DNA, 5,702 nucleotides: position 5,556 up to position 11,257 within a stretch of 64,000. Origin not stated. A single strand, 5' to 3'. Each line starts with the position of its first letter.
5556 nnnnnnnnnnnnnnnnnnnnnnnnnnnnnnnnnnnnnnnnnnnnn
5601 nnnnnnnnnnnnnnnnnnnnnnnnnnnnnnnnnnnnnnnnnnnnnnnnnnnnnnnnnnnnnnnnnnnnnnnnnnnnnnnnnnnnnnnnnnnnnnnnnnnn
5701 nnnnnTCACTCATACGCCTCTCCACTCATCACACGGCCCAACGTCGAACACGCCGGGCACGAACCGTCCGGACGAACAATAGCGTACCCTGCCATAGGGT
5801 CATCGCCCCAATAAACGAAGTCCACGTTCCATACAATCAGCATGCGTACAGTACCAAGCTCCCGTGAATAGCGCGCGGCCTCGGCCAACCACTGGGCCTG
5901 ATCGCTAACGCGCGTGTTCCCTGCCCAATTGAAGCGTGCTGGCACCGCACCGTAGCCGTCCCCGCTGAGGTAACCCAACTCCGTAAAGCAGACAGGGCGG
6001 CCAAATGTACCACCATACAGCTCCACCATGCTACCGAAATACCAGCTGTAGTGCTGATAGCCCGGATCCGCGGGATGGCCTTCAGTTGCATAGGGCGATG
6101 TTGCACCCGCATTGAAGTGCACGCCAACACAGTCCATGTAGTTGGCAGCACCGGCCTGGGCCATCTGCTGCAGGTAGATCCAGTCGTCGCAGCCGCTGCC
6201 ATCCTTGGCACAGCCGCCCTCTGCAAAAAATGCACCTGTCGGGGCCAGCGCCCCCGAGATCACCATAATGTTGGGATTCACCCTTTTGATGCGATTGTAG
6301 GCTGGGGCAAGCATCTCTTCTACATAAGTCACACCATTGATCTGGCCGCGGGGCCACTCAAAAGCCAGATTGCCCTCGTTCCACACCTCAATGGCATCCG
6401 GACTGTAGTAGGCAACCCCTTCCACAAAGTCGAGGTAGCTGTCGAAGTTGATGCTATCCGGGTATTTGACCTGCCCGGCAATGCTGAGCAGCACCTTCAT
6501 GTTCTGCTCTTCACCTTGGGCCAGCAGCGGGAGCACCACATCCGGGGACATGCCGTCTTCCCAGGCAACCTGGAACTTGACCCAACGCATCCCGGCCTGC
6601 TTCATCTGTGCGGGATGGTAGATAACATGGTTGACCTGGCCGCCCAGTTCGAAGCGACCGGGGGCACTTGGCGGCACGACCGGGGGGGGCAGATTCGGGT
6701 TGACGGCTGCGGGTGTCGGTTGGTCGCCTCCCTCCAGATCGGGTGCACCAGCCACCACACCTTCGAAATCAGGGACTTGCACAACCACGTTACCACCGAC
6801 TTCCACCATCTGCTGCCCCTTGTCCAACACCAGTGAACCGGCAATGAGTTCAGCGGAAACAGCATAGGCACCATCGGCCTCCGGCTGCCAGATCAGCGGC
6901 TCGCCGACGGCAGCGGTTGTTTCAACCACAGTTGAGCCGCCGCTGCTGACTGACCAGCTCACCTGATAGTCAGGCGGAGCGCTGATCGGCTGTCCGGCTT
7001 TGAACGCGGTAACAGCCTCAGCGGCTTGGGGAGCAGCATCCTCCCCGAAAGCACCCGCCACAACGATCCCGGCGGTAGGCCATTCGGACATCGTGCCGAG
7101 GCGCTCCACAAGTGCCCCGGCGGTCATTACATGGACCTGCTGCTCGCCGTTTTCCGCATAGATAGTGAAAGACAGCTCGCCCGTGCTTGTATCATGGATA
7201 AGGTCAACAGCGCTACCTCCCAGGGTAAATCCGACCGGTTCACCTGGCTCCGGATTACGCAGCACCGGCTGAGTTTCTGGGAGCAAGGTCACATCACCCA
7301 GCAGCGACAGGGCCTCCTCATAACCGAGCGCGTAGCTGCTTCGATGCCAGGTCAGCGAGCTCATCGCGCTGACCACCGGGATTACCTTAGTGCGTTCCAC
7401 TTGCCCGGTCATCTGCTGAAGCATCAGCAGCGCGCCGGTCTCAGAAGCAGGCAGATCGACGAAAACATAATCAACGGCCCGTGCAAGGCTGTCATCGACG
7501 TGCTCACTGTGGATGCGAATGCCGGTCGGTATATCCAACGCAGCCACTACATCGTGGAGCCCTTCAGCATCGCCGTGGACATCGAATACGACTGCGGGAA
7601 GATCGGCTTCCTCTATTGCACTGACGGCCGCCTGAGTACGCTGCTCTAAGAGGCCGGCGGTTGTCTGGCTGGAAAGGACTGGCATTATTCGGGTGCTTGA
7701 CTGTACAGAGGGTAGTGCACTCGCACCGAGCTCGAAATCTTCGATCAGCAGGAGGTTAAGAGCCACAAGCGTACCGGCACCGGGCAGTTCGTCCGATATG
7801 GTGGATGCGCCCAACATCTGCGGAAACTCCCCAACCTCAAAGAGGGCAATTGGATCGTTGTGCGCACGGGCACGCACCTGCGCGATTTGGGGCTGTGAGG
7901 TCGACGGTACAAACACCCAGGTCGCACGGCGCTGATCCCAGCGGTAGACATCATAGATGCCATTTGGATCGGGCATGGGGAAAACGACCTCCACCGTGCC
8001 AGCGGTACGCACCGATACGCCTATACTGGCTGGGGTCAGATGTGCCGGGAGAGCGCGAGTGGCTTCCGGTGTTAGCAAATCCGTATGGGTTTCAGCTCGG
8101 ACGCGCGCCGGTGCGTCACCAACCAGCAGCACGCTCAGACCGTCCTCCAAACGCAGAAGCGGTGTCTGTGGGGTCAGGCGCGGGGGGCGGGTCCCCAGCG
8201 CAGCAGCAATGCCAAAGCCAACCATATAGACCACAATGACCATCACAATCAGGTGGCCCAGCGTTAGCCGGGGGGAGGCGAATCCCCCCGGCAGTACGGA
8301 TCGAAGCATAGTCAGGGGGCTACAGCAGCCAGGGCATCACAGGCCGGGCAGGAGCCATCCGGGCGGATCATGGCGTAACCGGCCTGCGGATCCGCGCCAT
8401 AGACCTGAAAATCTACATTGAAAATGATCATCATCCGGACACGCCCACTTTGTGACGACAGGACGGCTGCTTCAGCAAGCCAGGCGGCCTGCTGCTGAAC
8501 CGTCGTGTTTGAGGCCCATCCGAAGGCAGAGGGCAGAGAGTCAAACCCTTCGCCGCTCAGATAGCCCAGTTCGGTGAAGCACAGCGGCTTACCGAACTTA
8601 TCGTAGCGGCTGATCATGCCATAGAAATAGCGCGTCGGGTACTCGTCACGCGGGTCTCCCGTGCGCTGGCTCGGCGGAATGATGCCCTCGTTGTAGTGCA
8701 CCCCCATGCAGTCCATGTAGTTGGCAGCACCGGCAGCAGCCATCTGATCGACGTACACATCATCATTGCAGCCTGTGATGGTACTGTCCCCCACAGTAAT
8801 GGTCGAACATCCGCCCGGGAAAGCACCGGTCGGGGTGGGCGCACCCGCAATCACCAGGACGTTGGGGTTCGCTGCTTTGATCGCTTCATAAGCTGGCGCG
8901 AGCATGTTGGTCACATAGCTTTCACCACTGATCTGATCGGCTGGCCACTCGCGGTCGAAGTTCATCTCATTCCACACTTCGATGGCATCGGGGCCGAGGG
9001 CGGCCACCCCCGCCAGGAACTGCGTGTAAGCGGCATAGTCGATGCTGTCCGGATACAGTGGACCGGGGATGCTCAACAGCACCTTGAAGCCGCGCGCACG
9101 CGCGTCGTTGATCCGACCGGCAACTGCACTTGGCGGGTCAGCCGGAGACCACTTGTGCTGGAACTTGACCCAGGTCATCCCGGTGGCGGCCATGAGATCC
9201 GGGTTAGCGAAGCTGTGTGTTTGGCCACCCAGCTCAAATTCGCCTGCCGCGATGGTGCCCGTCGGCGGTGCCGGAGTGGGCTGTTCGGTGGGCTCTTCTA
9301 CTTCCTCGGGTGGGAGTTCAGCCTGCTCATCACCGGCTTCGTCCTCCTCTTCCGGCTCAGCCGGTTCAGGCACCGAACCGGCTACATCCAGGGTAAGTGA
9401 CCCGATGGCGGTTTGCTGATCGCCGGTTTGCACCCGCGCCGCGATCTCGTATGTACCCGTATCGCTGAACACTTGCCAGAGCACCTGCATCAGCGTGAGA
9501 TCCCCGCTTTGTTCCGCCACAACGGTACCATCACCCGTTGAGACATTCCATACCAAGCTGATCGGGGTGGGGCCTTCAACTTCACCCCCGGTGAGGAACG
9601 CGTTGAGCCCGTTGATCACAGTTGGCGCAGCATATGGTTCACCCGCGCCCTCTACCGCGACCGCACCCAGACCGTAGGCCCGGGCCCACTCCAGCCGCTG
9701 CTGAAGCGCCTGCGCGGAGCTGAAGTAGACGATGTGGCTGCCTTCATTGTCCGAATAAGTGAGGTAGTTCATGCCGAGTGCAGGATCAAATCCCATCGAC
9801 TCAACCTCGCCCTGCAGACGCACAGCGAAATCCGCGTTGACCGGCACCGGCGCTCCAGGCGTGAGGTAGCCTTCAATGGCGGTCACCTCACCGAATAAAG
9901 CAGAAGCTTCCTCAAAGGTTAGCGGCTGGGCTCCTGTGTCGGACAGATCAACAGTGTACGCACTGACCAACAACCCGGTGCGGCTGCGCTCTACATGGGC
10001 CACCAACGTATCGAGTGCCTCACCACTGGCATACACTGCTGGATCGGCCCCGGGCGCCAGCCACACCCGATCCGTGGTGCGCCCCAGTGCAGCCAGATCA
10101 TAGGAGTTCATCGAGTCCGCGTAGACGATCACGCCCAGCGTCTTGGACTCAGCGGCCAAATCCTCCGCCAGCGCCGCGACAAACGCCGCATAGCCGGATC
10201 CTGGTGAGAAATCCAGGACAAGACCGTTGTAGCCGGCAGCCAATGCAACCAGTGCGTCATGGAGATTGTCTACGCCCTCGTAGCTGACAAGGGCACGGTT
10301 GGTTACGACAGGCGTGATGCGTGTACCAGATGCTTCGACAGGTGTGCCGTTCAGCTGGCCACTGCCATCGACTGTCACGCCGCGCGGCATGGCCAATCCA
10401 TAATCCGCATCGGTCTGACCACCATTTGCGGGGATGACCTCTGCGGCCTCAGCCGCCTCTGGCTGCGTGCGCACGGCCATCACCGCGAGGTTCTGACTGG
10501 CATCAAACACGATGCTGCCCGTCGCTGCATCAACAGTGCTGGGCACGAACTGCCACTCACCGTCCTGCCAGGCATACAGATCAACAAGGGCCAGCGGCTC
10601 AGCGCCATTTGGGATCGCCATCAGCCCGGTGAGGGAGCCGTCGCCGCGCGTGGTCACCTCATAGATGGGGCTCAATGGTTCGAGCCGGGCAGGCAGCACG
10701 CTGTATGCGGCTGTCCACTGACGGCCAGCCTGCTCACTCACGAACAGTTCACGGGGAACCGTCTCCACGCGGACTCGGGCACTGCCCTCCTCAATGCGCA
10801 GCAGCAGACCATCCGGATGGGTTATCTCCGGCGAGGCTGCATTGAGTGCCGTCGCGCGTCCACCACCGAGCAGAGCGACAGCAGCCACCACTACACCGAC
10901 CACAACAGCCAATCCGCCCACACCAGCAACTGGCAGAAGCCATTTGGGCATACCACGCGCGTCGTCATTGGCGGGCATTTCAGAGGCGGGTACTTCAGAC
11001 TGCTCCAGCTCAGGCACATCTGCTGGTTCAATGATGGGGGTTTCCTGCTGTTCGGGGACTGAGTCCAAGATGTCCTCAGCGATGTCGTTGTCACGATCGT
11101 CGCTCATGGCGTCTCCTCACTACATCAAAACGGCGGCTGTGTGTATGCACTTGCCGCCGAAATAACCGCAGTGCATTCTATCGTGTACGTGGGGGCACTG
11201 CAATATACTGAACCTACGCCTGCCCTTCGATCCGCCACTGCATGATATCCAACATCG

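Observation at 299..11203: Five-gene, translationally coupled array of membrane- or lipid-anchored clan GH-A hydrolase paralogs, three with a shared ~900-aa multidomain architecture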

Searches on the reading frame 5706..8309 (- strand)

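Call 3: search_protein_families(library=pfam, proteins=[window:5706-8309:-], max_evalue=0.1)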
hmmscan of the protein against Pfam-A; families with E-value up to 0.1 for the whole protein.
window:5706-8309:- (867 aa): 2 families
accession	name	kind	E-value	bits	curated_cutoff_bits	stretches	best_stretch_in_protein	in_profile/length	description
PF22612.2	GH113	-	0.0056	16.5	27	1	768-827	207-266/289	Glycoside Hydrolase Family 113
PF19170.5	DUF5852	-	0.084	13.1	25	0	205-252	77-122/187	Family of unknown function (DUF5852)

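Call 4: search_protein_families(library=ncbifam, proteins=[window:5706-8309:-], max_evalue=0.1)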
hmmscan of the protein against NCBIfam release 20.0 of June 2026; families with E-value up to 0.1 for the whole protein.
window:5706-8309:- (867 aa): 0 families

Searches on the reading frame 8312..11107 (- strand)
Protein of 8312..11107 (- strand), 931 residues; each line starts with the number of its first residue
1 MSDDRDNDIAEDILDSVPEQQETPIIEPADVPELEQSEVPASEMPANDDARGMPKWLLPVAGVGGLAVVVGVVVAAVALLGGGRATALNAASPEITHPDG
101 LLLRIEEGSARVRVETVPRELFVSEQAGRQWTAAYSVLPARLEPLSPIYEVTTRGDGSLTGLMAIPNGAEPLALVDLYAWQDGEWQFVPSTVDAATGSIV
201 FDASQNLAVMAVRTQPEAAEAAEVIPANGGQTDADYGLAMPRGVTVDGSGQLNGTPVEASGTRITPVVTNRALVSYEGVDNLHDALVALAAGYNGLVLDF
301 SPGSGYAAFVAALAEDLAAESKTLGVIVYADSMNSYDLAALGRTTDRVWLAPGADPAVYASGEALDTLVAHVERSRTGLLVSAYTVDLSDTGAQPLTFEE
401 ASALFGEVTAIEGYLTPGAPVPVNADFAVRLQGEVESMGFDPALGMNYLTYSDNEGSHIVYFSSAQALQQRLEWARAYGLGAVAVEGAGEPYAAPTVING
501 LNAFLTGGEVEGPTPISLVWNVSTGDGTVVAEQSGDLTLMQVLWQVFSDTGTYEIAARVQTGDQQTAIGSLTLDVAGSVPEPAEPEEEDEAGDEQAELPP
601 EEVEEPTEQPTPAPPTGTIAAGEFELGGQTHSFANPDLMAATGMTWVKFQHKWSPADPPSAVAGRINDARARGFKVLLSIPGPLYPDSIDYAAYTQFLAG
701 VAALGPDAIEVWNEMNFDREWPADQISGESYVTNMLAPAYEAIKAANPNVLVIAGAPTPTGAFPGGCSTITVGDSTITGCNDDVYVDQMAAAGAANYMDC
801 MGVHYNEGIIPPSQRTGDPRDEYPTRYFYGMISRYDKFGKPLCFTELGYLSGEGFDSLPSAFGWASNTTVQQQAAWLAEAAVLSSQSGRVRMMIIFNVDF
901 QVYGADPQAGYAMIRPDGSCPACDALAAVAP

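Call 3: search_protein_families(library=pfam, proteins=[window:8312-11107:-], max_evalue=0.1)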
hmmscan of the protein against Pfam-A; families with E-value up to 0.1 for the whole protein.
window:8312-11107:- (931 aa): 2 families
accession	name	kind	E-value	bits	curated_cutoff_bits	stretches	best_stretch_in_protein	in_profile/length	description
PF22612.2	GH113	-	0.0036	17.2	27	1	836-887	206-257/289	Glycoside Hydrolase Family 113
PF00150.24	Cellulase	-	0.083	12.8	23.5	0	709-758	124-169/272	Cellulase (glycosyl hydrolase family 5)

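Call 4: search_protein_families(library=ncbifam, proteins=[window:8312-11107:-], max_evalue=0.1)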
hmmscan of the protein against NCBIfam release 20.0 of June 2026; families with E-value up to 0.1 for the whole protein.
window:8312-11107:- (931 aa): 1 family
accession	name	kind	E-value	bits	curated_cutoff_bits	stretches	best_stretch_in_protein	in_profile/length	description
NF007874.0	PRK10578.1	equivalog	0.067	12.8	326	0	50-76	82-108/207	hypothetical protein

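Call 5: search_solved_structures(query=window:8312-11107:-, max_evalue=1, show_alignments=2)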
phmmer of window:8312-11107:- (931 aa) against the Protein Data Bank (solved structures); distinct sequences matched with E-value up to 1: 4.
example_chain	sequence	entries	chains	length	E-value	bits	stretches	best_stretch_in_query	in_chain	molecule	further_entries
5jvk_A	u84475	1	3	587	0.12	13.5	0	710-776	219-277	Uncharacterized protein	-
7osk_A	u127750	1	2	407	0.41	11.7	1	697-753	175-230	Arabinogalactan endo-1,4-beta-galactosidase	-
3bxw_B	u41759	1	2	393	0.52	11.4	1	424-484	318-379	Chitinase domain-containing protein 1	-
4dl9_A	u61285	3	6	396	0.54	11.3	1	104-176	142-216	Alcohol dehydrogenase class III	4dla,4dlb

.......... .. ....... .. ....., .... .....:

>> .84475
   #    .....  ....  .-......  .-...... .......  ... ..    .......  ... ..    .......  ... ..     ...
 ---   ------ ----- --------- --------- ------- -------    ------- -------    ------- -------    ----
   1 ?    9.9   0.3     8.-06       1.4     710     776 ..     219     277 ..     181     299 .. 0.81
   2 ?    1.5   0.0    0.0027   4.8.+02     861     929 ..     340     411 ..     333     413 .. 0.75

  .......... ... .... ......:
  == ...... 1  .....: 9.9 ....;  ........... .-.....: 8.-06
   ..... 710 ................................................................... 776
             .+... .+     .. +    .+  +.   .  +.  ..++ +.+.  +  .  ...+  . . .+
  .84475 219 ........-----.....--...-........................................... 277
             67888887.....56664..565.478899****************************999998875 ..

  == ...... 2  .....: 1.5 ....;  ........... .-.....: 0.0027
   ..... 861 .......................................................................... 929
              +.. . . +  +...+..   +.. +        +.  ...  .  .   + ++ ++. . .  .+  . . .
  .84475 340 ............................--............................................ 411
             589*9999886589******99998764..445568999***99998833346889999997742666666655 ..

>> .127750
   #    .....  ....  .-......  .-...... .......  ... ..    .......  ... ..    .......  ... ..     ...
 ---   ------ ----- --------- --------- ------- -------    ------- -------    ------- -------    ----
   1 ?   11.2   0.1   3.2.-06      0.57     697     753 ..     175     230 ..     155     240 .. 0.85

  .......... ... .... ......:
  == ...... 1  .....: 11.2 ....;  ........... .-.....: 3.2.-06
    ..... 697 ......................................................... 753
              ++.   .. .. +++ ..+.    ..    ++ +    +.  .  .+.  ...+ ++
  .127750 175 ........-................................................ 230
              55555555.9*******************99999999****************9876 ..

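Call 11: find_homologous_proteins(query=window:8312-11107:-, max_evalue=0.00001)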
Query window:8312-11107:- (931 aa): 31 proteins with E <= 0.00001 among 8000 candidates.
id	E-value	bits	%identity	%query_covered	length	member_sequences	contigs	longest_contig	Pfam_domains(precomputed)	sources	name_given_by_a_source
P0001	0.0e+0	1909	100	92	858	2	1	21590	-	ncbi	ncbi:MAG: hypothetical protein ACFB51_20510, partial [Anaerolineae bacterium]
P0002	1.1e-272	925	53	92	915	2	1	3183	-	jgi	jgi:hypothetical protein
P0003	2.7e-272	924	51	95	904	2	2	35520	-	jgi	jgi:hypothetical protein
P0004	3.9e-272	924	51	95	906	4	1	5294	-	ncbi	-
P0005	1.7e-270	918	51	96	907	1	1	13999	-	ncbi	ncbi:MAG: hypothetical protein P8Z40_01385 [Chloroflexota bacterium]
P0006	4.1e-270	917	51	96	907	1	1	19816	-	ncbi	-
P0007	1.2e-268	912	52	91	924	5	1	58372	-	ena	-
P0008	1.8e-268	911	50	93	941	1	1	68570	-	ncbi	-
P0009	6.5e-266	903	49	95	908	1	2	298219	-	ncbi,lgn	-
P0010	3.5e-262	891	49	94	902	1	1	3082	-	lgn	-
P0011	5.2e-260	883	49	94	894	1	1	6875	-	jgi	jgi:hypothetical protein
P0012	5.1e-258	877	52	91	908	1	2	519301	-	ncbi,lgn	-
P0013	2.9e-257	874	50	94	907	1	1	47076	-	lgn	-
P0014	5.2e-253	860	49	95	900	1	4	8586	-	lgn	-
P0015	5.3e-252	857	48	96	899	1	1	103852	-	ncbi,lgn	-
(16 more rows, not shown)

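Call 12: find_encoding_contigs(protein=P0012, flank=10000, max_places=2)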
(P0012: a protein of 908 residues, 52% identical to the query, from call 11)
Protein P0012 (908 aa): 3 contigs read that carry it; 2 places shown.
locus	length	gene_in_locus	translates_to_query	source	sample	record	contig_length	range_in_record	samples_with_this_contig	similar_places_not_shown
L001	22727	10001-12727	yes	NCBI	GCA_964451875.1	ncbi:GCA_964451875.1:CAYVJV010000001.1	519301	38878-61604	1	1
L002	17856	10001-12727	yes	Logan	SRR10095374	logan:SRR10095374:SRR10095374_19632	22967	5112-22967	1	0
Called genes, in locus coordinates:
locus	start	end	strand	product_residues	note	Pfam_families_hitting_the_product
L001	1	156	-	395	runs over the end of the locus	PF02771:Acyl-CoA_dh_N, PF02770:Acyl-CoA_dh_M, PF00441:Acyl-CoA_dh_1, PF08028:Acyl-CoA_dh_2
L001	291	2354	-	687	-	PF00400:WD40 (faint), PF00930:DPPIV_N (faint), PF26550:Tricorn_2nd (weak), PF26549:Tricorn_N, PF07676:PD40, PF26549:Tricorn_N, PF20434:BD-FAE (weak), PF00326:Peptidase_S9, +2 more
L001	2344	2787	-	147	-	PF14595:Thioredoxin_9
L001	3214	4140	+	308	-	-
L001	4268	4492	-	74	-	-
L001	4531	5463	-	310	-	PF04203:Sortase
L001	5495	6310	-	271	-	PF02353:CMAS, PF01209:Ubie_methyltran (weak), PF13489:Methyltransf_23, PF13847:Methyltransf_31, PF08241:Methyltransf_11, PF08242:Methyltransf_12, PF13649:Methyltransf_25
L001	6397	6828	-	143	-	-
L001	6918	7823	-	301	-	PF13489:Methyltransf_23, PF01209:Ubie_methyltran (weak), PF13847:Methyltransf_31, PF08241:Methyltransf_11, PF08242:Methyltransf_12, PF13649:Methyltransf_25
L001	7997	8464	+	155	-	PF00027:cNMP_binding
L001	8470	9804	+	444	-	-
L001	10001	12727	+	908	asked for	-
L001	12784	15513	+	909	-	-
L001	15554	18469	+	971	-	PF00704:Glyco_hydro_18 (faint)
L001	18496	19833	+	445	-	PF00150:Cellulase (faint)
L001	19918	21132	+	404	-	-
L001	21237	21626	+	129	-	PF00072:Response_reg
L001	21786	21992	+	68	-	PF01165:Ribosomal_S21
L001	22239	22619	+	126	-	PF03891:DUF333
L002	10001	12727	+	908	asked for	-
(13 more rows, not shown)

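Call 13: find_encoding_contigs(protein=P0009, flank=10000, max_places=2)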
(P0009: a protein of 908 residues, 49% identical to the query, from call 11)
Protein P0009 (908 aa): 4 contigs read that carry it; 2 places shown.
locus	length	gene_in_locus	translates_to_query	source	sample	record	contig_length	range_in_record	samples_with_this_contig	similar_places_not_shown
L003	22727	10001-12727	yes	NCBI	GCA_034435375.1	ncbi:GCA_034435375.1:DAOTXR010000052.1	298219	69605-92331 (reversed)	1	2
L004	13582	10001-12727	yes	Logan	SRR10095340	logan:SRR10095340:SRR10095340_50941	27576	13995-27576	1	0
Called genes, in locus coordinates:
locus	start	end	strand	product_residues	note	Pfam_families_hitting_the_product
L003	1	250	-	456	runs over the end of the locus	PF25145:NfeD1b_N, PF00574:CLP_protease (weak), PF24961:NfeD_membrane, PF01957:NfeD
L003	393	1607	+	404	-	PF13347:MFS_2, PF03092:BT1, PF07690:MFS_1, PF00083:Sugar_tr (weak), PF07690:MFS_1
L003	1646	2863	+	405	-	PF02771:Acyl-CoA_dh_N, PF02770:Acyl-CoA_dh_M, PF00441:Acyl-CoA_dh_1, PF08028:Acyl-CoA_dh_2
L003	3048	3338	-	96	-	-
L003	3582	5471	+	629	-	PF05226:CHASE2, PF00211:Guanylate_cyc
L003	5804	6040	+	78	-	-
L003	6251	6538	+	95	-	PF04023:FeoA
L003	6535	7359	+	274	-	PF00009:GTP_EFTU (faint), PF01926:MMR_HSR1, PF02421:FeoB_N, PF17910:FeoB_Cyto (weak)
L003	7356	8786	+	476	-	PF07670:Gate, PF07664:FeoB_C, PF07670:Gate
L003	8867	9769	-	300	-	PF13489:Methyltransf_23, PF13847:Methyltransf_31, PF08241:Methyltransf_11, PF08242:Methyltransf_12, PF13649:Methyltransf_25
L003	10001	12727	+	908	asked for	-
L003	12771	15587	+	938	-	-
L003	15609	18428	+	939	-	-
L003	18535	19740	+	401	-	-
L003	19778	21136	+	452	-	-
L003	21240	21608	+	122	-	PF00072:Response_reg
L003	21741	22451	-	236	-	PF13197:DUF4013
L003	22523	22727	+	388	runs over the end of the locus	PF24575:TPR_Slam (faint), PF07719:TPR_2 (faint), PF13428:TPR_14 (faint)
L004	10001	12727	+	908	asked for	-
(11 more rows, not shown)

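Call 55: search_protein_families(library=pfam, alignment_id=A4, max_evalue=0.00001)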
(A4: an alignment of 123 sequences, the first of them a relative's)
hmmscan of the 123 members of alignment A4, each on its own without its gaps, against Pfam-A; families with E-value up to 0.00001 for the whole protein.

A. member 1, L001:6397-6828:- (143 aa): 0 families

B. families by the number of members that match (of 123 scanned): 136 families (the first 25 are shown)
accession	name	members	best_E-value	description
PF05425.18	CopD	6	3.2e-10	Copper resistance protein D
PF01979.26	Amidohydro_1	5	2.7e-77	Amidohydrolase family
PF00072.30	Response_reg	5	2.3e-28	Response regulator receiver domain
PF02036.22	SCP2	5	2e-21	SCP-2 sterol transfer family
PF07969.17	Amidohydro_3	5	2.3e-17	Amidohydrolase family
PF14864.11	Alkyl_sulf_C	5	5.1e-12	Alkyl sulfatase C-terminal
PF00591.27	Glycos_transf_3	4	9.3e-39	Glycosyl transferase family, a/b domain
PF02885.22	Glycos_trans_3N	4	5.3e-24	Glycosyl transferase family, helical bundle domain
PF12706.13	Lactamase_B_2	4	1.1e-23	Beta-lactamase superfamily domain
PF07831.19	PYNP_C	4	5.9e-22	Pyrimidine nucleoside phosphorylase C-terminal domain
PF13649.12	Methyltransf_25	4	1.8e-19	Methyltransferase domain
PF08241.18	Methyltransf_11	4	2.3e-18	Methyltransferase domain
PF13489.12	Methyltransf_23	4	8.5e-15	Methyltransferase domain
PF08242.18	Methyltransf_12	4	2.4e-12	Methyltransferase domain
PF13847.12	Methyltransf_31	4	4.7e-12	Methyltransferase domain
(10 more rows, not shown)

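Call 76: search_protein_families(library=pfam, proteins=[L003:18472-19740:+], max_evalue=0.001)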
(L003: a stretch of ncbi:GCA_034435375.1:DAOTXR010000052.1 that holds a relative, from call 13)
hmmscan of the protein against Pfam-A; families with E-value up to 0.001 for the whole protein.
L003:18472-19740:+ (422 aa): 1 family
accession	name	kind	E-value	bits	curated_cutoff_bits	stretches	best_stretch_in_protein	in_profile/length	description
PF07745.19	Glyco_hydro_53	-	0.00081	18.9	24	0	196-251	127-182/340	Glycosyl hydrolase family 53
